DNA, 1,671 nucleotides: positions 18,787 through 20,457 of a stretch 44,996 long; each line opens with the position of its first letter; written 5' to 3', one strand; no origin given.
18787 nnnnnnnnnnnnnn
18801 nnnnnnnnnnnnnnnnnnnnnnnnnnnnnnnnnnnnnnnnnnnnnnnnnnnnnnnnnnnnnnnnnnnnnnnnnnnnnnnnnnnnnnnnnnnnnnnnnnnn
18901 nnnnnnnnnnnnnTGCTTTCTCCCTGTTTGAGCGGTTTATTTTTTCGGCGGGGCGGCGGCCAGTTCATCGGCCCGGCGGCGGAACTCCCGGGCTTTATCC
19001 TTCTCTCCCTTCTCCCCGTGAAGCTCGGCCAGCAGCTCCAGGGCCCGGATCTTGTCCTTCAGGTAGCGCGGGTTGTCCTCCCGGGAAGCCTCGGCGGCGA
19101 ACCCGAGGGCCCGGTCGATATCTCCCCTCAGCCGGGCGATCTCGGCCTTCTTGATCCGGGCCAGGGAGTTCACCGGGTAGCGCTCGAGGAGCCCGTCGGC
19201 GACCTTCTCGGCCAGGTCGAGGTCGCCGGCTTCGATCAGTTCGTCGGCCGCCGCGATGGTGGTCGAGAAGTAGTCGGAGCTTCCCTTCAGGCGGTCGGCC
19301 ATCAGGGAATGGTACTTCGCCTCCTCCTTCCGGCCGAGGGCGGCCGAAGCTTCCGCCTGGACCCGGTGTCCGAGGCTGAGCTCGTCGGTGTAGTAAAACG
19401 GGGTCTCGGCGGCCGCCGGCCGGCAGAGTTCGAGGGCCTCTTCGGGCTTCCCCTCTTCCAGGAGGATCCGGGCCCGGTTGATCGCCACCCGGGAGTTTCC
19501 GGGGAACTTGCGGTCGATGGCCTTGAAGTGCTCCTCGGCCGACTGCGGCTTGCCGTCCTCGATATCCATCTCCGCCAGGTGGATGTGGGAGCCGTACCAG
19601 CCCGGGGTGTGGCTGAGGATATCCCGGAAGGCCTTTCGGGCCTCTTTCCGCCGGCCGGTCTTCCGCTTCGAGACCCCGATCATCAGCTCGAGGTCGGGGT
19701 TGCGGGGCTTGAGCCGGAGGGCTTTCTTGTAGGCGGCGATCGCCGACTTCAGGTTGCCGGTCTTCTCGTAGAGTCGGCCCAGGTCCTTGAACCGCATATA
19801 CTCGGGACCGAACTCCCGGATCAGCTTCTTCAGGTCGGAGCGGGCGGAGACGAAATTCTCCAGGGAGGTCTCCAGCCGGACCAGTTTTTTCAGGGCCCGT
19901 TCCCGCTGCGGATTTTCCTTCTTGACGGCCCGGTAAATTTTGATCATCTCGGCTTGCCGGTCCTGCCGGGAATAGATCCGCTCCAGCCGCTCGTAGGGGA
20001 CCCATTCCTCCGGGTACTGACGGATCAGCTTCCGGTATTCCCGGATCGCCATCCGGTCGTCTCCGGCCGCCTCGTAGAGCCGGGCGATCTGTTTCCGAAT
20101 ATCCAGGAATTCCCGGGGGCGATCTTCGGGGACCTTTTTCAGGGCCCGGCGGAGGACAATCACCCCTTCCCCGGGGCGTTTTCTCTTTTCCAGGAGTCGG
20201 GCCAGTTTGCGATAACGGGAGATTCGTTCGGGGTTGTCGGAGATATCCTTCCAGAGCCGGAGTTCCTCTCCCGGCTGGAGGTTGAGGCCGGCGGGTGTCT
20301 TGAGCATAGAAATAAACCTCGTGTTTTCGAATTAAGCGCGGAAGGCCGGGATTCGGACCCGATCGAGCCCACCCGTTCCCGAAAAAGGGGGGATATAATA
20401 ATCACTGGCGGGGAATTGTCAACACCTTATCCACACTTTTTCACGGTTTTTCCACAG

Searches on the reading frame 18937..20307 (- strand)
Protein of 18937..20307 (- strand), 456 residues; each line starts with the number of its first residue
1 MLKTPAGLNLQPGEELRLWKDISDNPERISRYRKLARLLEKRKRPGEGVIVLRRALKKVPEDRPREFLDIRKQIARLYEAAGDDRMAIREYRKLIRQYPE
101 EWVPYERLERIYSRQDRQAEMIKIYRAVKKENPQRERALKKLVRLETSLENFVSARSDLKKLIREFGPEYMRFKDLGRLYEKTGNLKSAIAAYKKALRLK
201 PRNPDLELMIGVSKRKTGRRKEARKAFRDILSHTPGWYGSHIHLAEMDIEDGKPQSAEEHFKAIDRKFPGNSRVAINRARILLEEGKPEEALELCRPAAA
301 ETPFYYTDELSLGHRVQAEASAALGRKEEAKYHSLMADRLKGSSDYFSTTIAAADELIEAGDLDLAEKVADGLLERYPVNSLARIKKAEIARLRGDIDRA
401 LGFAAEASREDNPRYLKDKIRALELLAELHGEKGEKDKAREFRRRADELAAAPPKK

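Call 5: search_protein_families(library=pfam, proteins=[window:18937-20307:-])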
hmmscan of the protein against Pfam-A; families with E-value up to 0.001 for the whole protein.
window:18937-20307:- (456 aa): 28 families (the best 25 are shown)
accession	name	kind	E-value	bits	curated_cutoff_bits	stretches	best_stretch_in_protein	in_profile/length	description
PF13428.12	TPR_14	-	1.2e-27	94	23.5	0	175-209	6-40/44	Tetratricopeptide repeat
PF14559.12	TPR_19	-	9.1e-24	84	25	2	249-303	2-56/68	Tetratricopeptide repeat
PF07719.23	TPR_2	-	5.7e-21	73.3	27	1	175-203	6-34/34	Tetratricopeptide repeat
PF13432.12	TPR_16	-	4e-20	72.3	32.7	3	352-410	2-60/65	Tetratricopeptide repeat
PF13181.12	TPR_8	-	2.1e-17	62.2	25.7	1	176-203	7-34/34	Tetratricopeptide repeat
PF13174.12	TPR_6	-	4e-15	55.8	26.3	0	74-100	6-32/33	Tetratricopeptide repeat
PF13424.12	TPR_12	-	2.5e-13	50.4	30.1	0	174-200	49-75/77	Tetratricopeptide repeat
PF00515.34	TPR_1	-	5.1e-11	42.3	27.8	1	175-203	6-34/34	Tetratricopeptide repeat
PF13176.12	TPR_7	-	8.6e-11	41.5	27.9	0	176-205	5-34/36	Tetratricopeptide repeat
PF13431.12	TPR_17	-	1e-10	41.5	24.4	0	267-293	8-34/34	Tetratricopeptide repeat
PF24575.1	TPR_Slam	-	4.7e-09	37.1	35.2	0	211-261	54-104/104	Surface lipoprotein assembly modifier, N-terminal TPR repeats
PF07721.20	TPR_4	-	5.6e-08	33.1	27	0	273-296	2-25/26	Tetratricopeptide repeat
PF23914.1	TPR_CcmH_CycH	-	7.1e-08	32.9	42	1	176-272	56-155/158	Cytochrome c-type biogenesis protein H TPR domain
PF13414.12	TPR_11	-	1.8e-07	31.2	26.8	1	177-206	1-30/42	TPR repeat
PF17874.7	TPR_MalT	-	5.8e-07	29.5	45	1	274-450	3-191/336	MalT-like TPR region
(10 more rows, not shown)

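Call 29: find_homologous_proteins(query=window:18937-20307:-, max_evalue=1e-20)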
Query window:18937-20307:- (456 aa): 34 proteins with E <= 1e-20 among 8000 candidates.
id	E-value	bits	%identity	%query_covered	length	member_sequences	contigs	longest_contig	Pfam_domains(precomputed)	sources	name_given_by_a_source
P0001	2.0e-290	981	100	100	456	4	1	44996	PF13431.13,PF23914.2,PF13414.13,PF25058.2,PF13176.13,PF12569.15,PF13428.13,PF23241.2,PF25064.2,PF07721.21,PF14559.13,PF24575.2,PF13371.13,PF17874.8,PF00515.35,PF13424.13,PF13432.13,PF13429.13,PF13181.13,PF07719.24,PF13174.13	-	-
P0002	1.9e-263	892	91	100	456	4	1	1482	PF13431.13,PF23914.2,PF13414.13,PF25058.2,PF13176.13,PF13428.13,PF23241.2,PF25064.2,PF13374.13,PF14559.13,PF24575.2,PF13371.13,PF17874.8,PF00515.35,PF13424.13,PF13432.13,PF13429.13,PF13181.13,PF07719.24,PF13174.13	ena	-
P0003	8.6e-262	887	91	100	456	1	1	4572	PF13431.13,PF23914.2,PF13414.13,PF13176.13,PF13428.13,PF25064.2,PF07721.21,PF14559.13,PF24575.2,PF17874.8,PF00515.35,PF13424.13,PF13432.13,PF13429.13,PF13181.13,PF07719.24,PF13174.13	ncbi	-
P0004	8.7e-235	798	80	100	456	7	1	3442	PF13431.13,PF23914.2,PF13414.13,PF25058.2,PF13176.13,PF13428.13,PF23241.2,PF25064.2,PF07721.21,PF14559.13,PF24575.2,PF10300.16,PF13371.13,PF17874.8,PF00515.35,PF13424.13,PF21033.5,PF13432.13,PF13429.13,PF13181.13,PF07719.24,PF13174.13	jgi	jgi:tetratricopeptide (TPR) repeat protein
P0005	1.3e-234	797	81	100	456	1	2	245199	PF13431.13,PF23914.2,PF13414.13,PF13176.13,PF13428.13,PF25064.2,PF13374.13,PF07721.21,PF14559.13,PF24575.2,PF13371.13,PF00515.35,PF13424.13,PF13432.13,PF13181.13,PF07719.24,PF13174.13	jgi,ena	-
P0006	9.6e-230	781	81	100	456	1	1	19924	PF13431.13,PF23914.2,PF13414.13,PF25058.2,PF13176.13,PF13428.13,PF25064.2,PF14559.13,PF24575.2,PF10300.16,PF13371.13,PF00515.35,PF13424.13,PF21033.5,PF13432.13,PF13429.13,PF13181.13,PF07719.24,PF13174.13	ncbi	-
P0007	6.7e-225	765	78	99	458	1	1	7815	PF13431.13,PF23914.2,PF13414.13,PF13176.13,PF13428.13,PF23241.2,PF25064.2,PF14559.13,PF24575.2,PF13371.13,PF00515.35,PF13424.13,PF13432.13,PF13429.13,PF13181.13,PF07719.24,PF13174.13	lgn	-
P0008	1.4e-224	764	77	100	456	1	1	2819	PF13431.13,PF23914.2,PF20225.5,PF13414.13,PF25058.2,PF13176.13,PF13428.13,PF25064.2,PF14559.13,PF24575.2,PF10300.16,PF13371.13,PF17874.8,PF00515.35,PF13424.13,PF13432.13,PF13181.13,PF07719.24,PF13174.13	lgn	-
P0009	1.6e-223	761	76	100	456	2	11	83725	PF13431.13,PF23914.2,PF13414.13,PF25058.2,PF13176.13,PF13428.13,PF23241.2,PF25064.2,PF07721.21,PF14559.13,PF24575.2,PF17874.8,PF00515.35,PF13424.13,PF13432.13,PF13429.13,PF13181.13,PF07719.24,PF13174.13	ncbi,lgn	-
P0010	1.5e-217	741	76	100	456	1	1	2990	PF13431.13,PF23914.2,PF13176.13,PF13428.13,PF25064.2,PF13374.13,PF07721.21,PF14559.13,PF00515.35,PF13424.13,PF21033.5,PF13432.13,PF13429.13,PF13181.13,PF07719.24,PF13174.13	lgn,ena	-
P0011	3.9e-208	710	74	100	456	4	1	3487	PF13431.13,PF23914.2,PF13414.13,PF13176.13,PF13428.13,PF14559.13,PF13371.13,PF00515.35,PF13424.13,PF13432.13,PF13181.13,PF07719.24,PF13174.13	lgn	-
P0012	3.4e-194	664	68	99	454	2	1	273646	PF13431.13,PF20225.5,PF13176.13,PF12569.15,PF13428.13,PF25064.2,PF07721.21,PF14559.13,PF24575.2,PF13371.13,PF17874.8,PF00515.35,PF13424.13,PF13432.13,PF13181.13,PF07719.24,PF13174.13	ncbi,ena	-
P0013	5.1e-180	618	64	99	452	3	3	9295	PF13431.13,PF23914.2,PF13414.13,PF25058.2,PF13176.13,PF13428.13,PF25064.2,PF13374.13,PF07721.21,PF14559.13,PF24575.2,PF00515.35,PF13424.13,PF28559.1,PF14938.13,PF13432.13,PF13429.13,PF13181.13,PF07719.24,PF13174.13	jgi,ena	-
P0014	1.0e-179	617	65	99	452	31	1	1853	PF13431.13,PF23914.2,PF13414.13,PF25058.2,PF13176.13,PF13428.13,PF25064.2,PF13374.13,PF07721.21,PF14559.13,PF24575.2,PF17874.8,PF00515.35,PF13424.13,PF13432.13,PF13429.13,PF13181.13,PF07719.24,PF13174.13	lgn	-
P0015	1.9e-178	612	66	96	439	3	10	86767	PF13431.13,PF20225.5,PF13414.13,PF25058.2,PF13176.13,PF13428.13,PF25064.2,PF07721.21,PF14559.13,PF24575.2,PF10300.16,PF00515.35,PF13424.13,PF13432.13,PF13181.13,PF07719.24,PF13174.13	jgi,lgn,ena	-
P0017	3.1e-177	608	64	99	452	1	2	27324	PF13431.13,PF23914.2,PF13414.13,PF25058.2,PF13176.13,PF13428.13,PF25064.2,PF07721.21,PF14559.13,PF24575.2,PF13371.13,PF00515.35,PF13424.13,PF28559.1,PF14938.13,PF13432.13,PF13429.13,PF13181.13,PF07719.24,PF13174.13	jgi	jgi:tetratricopeptide (TPR) repeat protein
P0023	2.9e-155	536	56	98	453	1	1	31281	PF13431.13,PF23914.2,PF20225.5,PF13414.13,PF25058.2,PF13176.13,PF12569.15,PF13428.13,PF25064.2,PF07721.21,PF14559.13,PF24575.2,PF10300.16,PF13371.13,PF00515.35,PF13424.13,PF13432.13,PF13181.13,PF07719.24,PF13174.13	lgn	-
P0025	2.7e-143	497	55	99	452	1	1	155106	PF13431.13,PF23914.2,PF20225.5,PF25058.2,PF13176.13,PF13428.13,PF25064.2,PF13374.13,PF07721.21,PF14559.13,PF24575.2,PF00515.35,PF12895.14,PF13424.13,PF13432.13,PF13181.13,PF07719.24,PF13174.13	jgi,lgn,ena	-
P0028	6.3e-124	433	51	97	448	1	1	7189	PF13431.13,PF23914.2,PF25058.2,PF13176.13,PF12569.15,PF13428.13,PF25064.2,PF07721.21,PF14559.13,PF13371.13,PF00515.35,PF12895.14,PF13424.13,PF21033.5,PF13432.13,PF13429.13,PF13181.13,PF07719.24,PF13174.13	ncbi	-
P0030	2.4e-122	428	50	98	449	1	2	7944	PF03704.24,PF13414.13,PF12569.15,PF13374.13,PF07721.21,PF24575.2,PF25068.3,PF00515.35,PF13424.13,PF13429.13,PF14561.13,PF07719.24,PF13174.13,PF20308.5,PF13431.13,PF23914.2,PF25058.2,PF13176.13,PF13428.13,PF25064.2,PF14559.13,PF13371.13,PF17874.8,PF22860.3,PF12895.14,PF21033.5,PF13432.13,PF13181.13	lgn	-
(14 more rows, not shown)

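Call 30: find_encoding_contigs(protein=P0012, flank=10000, max_places=1)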
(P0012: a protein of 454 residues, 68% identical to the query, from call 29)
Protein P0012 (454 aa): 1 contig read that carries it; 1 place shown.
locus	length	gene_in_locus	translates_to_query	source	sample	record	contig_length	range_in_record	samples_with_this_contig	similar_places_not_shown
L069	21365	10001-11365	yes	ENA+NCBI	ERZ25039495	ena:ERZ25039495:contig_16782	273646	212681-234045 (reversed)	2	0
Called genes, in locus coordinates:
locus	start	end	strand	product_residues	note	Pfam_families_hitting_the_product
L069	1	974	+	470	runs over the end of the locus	PF13495:Phage_int_SAM_4, PF00589:Phage_integrase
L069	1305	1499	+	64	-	PF09957:VapB_antitoxin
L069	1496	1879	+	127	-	PF01850:PIN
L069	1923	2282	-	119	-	PF01850:PIN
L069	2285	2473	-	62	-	PF09957:VapB_antitoxin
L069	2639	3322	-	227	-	PF13484:Fer4_16 (faint)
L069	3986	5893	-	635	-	PF01134:GIDA, PF12831:FAD_oxidored (faint), PF21680:GIDA_C_1st, PF13932:SAM_GIDA_C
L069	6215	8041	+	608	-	PF13522:GATase_6, PF13537:GATase_7, PF01380:SIS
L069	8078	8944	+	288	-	PF00899:ThiF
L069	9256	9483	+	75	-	PF02597:ThiS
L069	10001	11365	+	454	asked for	PF13424:TPR_12 (faint), PF13428:TPR_14 (faint), PF07719:TPR_2 (faint), PF12569:NatA_aux_su (faint), PF13174:TPR_6 (faint), PF13176:TPR_7 (faint), PF13371:TPR_9 (faint), PF14559:TPR_19 (weak), +9 more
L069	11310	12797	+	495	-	PF12569:NatA_aux_su (faint), PF25058:ARM_TT21 (faint), PF25064:ARM_TT21_5th (faint), PF12895:ANAPC3 (faint), PF23914:TPR_CcmH_CycH (faint), PF07719:TPR_2 (faint), PF14559:TPR_19 (weak), PF13432:TPR_16 (weak), +2 more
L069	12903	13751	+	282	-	PF01149:Fapy_DNA_glyco, PF06831:H2TH, PF06827:zf-FPG_IleRS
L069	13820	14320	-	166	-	PF00994:MoCF_biosynth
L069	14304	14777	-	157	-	PF01967:MoaC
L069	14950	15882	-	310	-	PF04055:Radical_SAM, PF06463:Mob_synth_C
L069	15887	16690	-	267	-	-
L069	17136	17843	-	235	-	PF08713:DNA_alkylation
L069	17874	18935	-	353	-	PF01625:PMSR, PF01641:SelR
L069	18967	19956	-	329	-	PF13243:SQHop_cyclase_C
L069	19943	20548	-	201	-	PF02525:Flavodoxin_2, PF03358:FMN_red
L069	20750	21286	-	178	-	PF00702:Hydrolase (faint), PF08645:PNK3P (weak), PF13419:HAD_2 (weak), PF13242:Hydrolase_like (weak)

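Call 31: find_encoding_contigs(protein=P0025, flank=10000, max_places=1)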
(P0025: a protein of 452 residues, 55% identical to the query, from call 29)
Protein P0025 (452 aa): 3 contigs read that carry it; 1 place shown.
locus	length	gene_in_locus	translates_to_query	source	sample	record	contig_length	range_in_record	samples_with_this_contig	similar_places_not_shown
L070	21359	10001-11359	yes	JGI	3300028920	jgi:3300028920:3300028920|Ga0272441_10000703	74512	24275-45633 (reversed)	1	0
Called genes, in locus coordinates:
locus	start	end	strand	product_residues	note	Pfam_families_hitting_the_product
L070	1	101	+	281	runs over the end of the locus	-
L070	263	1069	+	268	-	PF13557:Phenol_MetA_deg (weak)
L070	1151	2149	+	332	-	PF00930:DPPIV_N (faint), PF25174:Beta-prop_THOC3 (faint), PF26550:Tricorn_2nd (weak), PF07676:PD40, PF26549:Tricorn_N, PF26550:Tricorn_2nd, PF26549:Tricorn_N (weak)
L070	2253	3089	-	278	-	PF00977:His_biosynth, PF03060:NMO (faint), PF01207:Dus (faint), PF04309:G3P_antiterm (faint)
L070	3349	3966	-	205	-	PF00117:GATase, PF07685:GATase_3 (weak)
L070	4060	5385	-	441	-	PF03951:Gln-synt_N, PF00120:Gln-synt_C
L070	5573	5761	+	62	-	-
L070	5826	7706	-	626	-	PF01134:GIDA, PF12831:FAD_oxidored, PF21680:GIDA_C_1st, PF13932:SAM_GIDA_C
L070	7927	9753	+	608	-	PF13522:GATase_6, PF13537:GATase_7, PF01380:SIS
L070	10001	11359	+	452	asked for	PF20225:DUF6584 (faint), PF25058:ARM_TT21 (faint), PF25064:ARM_TT21_5th (faint), PF12895:ANAPC3 (faint), PF13424:TPR_12 (faint), PF13431:TPR_17 (faint), PF13432:TPR_16 (faint), PF14559:TPR_19 (weak), +10 more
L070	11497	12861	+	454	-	PF13424:TPR_12 (faint), PF25058:ARM_TT21 (faint), PF07719:TPR_2 (faint), PF12895:ANAPC3 (faint), PF14559:TPR_19 (weak), PF25062:ARM_TT21_N (weak), PF25064:ARM_TT21_5th (weak), PF14559:TPR_19 (weak), +9 more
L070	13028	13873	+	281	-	PF01149:Fapy_DNA_glyco, PF06831:H2TH, PF06827:zf-FPG_IleRS (weak)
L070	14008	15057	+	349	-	PF01636:APH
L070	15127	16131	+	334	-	PF00483:NTP_transferase, PF12804:NTP_transf_3, PF25084:LbH_EIF2B, PF00132:Hexapep, PF25087:GMPPB_C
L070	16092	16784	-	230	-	PF21347:DUF3108_like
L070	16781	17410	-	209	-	PF06736:TMEM175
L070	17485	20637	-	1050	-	PF00873:ACR_tran, PF03176:MMPL (faint)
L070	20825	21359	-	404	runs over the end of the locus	PF25917:BSH_RND, PF25973:BSH_CzcB (faint), PF25876:HH_MFP_RND, PF25893:HH_CzcB (weak), PF25944:Beta-barrel_RND, PF25954:Beta-barrel_RND_2, PF25967:RND-MFP_C, PF25989:YknX_C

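Call 32: find_encoding_contigs(protein=P0023, flank=10000, max_places=1)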
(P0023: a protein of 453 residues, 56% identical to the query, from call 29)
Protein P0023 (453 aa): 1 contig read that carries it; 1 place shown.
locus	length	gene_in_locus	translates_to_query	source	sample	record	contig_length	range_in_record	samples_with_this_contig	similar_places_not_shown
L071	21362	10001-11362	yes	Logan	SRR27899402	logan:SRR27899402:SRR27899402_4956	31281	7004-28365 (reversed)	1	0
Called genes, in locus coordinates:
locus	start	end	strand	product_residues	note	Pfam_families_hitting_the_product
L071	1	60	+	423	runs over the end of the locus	PF03349:Toluene_X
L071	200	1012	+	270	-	-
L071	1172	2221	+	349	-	PF26549:Tricorn_N (weak), PF26550:Tricorn_2nd (weak), PF07676:PD40, PF25174:Beta-prop_THOC3 (weak), PF26549:Tricorn_N (weak), PF26550:Tricorn_2nd, PF07676:PD40, PF26549:Tricorn_N, +3 more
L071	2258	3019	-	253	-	PF00977:His_biosynth, PF01207:Dus (faint), PF03060:NMO (faint)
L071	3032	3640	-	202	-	PF00117:GATase, PF07685:GATase_3 (weak), PF01174:SNO (faint), PF07722:Peptidase_C26 (faint)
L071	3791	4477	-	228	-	PF13484:Fer4_16 (faint)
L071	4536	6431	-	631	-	PF01134:GIDA, PF12831:FAD_oxidored (weak), PF21680:GIDA_C_1st, PF13932:SAM_GIDA_C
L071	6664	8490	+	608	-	PF13522:GATase_6, PF13537:GATase_7, PF01380:SIS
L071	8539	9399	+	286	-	PF00899:ThiF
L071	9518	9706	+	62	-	PF02597:ThiS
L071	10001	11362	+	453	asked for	PF13424:TPR_12 (faint), PF25058:ARM_TT21 (faint), PF13371:TPR_9 (faint), PF13431:TPR_17 (faint), PF23914:TPR_CcmH_CycH (faint), PF24575:TPR_Slam (faint), PF00515:TPR_1 (weak), PF13414:TPR_11, +12 more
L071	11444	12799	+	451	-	PF25058:ARM_TT21 (faint), PF13371:TPR_9 (faint), PF13428:TPR_14 (faint), PF23914:TPR_CcmH_CycH (faint), PF13432:TPR_16 (faint), PF07719:TPR_2 (faint), PF13174:TPR_6 (faint), PF14559:TPR_19 (weak)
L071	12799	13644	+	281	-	PF01149:Fapy_DNA_glyco, PF06831:H2TH, PF06827:zf-FPG_IleRS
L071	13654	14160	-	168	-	PF00994:MoCF_biosynth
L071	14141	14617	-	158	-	PF01967:MoaC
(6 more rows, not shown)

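Call 35: find_encoding_contigs(protein=P0028, flank=10000, max_places=1)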
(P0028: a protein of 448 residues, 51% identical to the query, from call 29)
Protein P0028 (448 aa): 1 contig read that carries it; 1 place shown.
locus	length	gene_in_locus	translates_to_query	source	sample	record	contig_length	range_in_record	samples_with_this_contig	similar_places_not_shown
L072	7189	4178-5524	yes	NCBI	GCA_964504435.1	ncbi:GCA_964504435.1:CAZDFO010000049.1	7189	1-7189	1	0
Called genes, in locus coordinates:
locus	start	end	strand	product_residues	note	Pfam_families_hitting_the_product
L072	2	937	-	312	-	?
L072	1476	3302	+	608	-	PF13522:GATase_6, PF13537:GATase_7, PF01380:SIS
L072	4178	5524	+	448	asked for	PF25058:ARM_TT21 (faint), PF12569:NatA_aux_su (faint), PF12895:ANAPC3 (faint), PF13371:TPR_9 (faint), PF13424:TPR_12 (faint), PF13429:TPR_15, PF13432:TPR_16 (weak), PF14559:TPR_19 (weak), +11 more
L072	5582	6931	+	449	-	PF12895:ANAPC3 (faint), PF13424:TPR_12 (faint), PF00515:TPR_1 (faint), PF07719:TPR_2 (faint), PF13181:TPR_8 (faint), PF13374:TPR_10 (faint), PF13428:TPR_14 (faint), PF14559:TPR_19 (weak), +7 more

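Call 36: find_encoding_contigs(protein=P0030, flank=10000, max_places=1)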
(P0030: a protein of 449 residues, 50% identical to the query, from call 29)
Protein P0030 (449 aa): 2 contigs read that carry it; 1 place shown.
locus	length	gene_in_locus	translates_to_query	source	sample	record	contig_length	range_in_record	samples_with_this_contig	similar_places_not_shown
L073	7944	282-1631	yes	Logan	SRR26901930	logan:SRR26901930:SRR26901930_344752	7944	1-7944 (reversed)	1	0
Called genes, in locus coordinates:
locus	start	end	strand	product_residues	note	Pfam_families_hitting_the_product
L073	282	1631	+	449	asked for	PF14561:TPR_20 (faint), PF20308:TPR-S (faint), PF25058:ARM_TT21 (faint), PF13428:TPR_14 (weak), PF13429:TPR_15, PF13432:TPR_16 (weak), PF14559:TPR_19 (weak), PF13424:TPR_12 (weak), +20 more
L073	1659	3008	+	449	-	PF13424:TPR_12 (faint), PF25063:ARM_TT21_C (faint), PF00515:TPR_1 (faint), PF07719:TPR_2 (faint), PF12895:ANAPC3 (faint), PF13374:TPR_10 (faint), PF13428:TPR_14 (faint), PF14559:TPR_19, +10 more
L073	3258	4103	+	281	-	PF01149:Fapy_DNA_glyco, PF06831:H2TH, PF06827:zf-FPG_IleRS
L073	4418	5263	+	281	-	PF01636:APH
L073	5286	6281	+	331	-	PF00483:NTP_transferase, PF12804:NTP_transf_3 (weak), PF25084:LbH_EIF2B, PF00132:Hexapep (faint), PF25087:GMPPB_C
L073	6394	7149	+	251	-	PF00902:TatC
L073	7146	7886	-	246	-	PF00565:SNase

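Call 37: find_encoding_contigs(protein=P0017, flank=10000, max_places=1)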
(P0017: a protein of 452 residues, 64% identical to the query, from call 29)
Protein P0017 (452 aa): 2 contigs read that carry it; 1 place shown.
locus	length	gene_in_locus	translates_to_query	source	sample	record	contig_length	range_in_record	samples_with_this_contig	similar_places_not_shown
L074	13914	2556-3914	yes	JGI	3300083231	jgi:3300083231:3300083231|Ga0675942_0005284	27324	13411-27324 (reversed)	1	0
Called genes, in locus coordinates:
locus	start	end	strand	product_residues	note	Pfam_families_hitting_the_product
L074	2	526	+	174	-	?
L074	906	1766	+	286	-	PF00899:ThiF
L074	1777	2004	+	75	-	PF02597:ThiS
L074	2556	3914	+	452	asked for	PF13424:TPR_12 (faint), PF25058:ARM_TT21 (faint), PF07719:TPR_2 (faint), PF13371:TPR_9 (faint), PF13428:TPR_14 (faint), PF13429:TPR_15 (faint), PF23914:TPR_CcmH_CycH (weak), PF13414:TPR_11 (weak), +12 more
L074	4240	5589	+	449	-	PF25058:ARM_TT21 (faint), PF07719:TPR_2 (faint), PF13424:TPR_12 (faint), PF13428:TPR_14 (faint), PF23914:TPR_CcmH_CycH (faint), PF13432:TPR_16 (faint), PF14559:TPR_19 (weak), PF25064:ARM_TT21_5th (weak), +3 more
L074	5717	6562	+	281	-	PF01149:Fapy_DNA_glyco, PF06831:H2TH, PF06827:zf-FPG_IleRS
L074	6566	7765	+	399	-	-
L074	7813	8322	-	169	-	PF00994:MoCF_biosynth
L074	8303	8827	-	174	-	PF01967:MoaC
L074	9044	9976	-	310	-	PF04055:Radical_SAM, PF06463:Mob_synth_C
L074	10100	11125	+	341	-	PF01636:APH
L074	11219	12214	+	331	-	PF00483:NTP_transferase, PF12804:NTP_transf_3, PF00132:Hexapep (faint), PF25084:LbH_EIF2B, PF25087:GMPPB_C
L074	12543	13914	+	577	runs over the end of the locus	PF00209:SNF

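Call 51: search_protein_families(library=ncbifam, proteins=[window:18937-20307:-], max_evalue=0.001)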
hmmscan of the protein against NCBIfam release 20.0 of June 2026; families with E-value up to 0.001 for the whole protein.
window:18937-20307:- (456 aa): 22 families
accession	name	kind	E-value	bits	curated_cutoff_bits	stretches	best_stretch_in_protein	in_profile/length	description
TIGR02917.1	PEP_TPR_lipo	equivalog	7.1e-31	106.9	312.2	1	20-298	558-829/899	XrtA/PEP-CTERM system TPR-repeat protein PrsT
NF033758.1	gliding_GltE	equivalog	1.8e-17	63.4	225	3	325-408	100-181/411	adventurous gliding motility TPR repeat lipoprotein GltE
NF033920.0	C39_PA2778_fam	equivalog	1.2e-14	54.4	150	1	215-300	167-252/255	PA2778 family cysteine peptidase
TIGR03939.1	PGA_TPR_OMP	equivalog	6.1e-14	51.2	366.65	2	81-206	66-190/800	poly-beta-1,6 N-acetyl-D-glucosamine export porin PgaA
TIGR02521.1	type_IV_pilW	equivalog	1.1e-12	48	154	0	96-162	129-195/234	type IV pilus biogenesis/stability protein PilW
NF040959.1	MamA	equivalog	6.9e-12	45.2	200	1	72-228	41-197/204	magnetosome protein MamA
NF052415.1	T3SS_chap_SctY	equivalog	2.2e-10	41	70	1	244-331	12-97/106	type III secretion apparatus assembly chaperone SctY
TIGR00540.1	TPR_hemY_coli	hypoth_equivalog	7.3e-09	34.9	142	1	26-196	220-385/385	heme biosynthesis-associated TPR protein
TIGR02795.1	tol_pal_ybgF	equivalog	1.4e-08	35.3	90.1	0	176-235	45-107/119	tol-pal system protein YbgF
NF047371.1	FlcA_CTERM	equivalog_domain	5e-08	31.9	300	1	115-264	385-533/646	periplasmic flagellar collar protein FlcA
NF052230.1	T9SS_PorE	exception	2.2e-07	29.6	600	1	176-236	63-123/648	PorE family type IX secretion system protein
NF002725.1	PRK02603.1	equivalog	5.3e-07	29.8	143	0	173-223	75-125/173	photosystem I assembly protein Ycf3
NF033762.1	social_mot_Tgl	equivalog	9.1e-07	28.5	225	0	175-257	36-119/252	social motility TPR repeat lipoprotein Tgl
NF008757.0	PRK11788.1-5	equivalog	1.2e-06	27.9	363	0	181-295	191-305/388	lipopolysaccharide assembly protein LapB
TIGR02552.1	LcrH_SycD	equivalog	1.2e-05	25.1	104.8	1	175-229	57-111/136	SycD/LcrH family type III secretion system chaperone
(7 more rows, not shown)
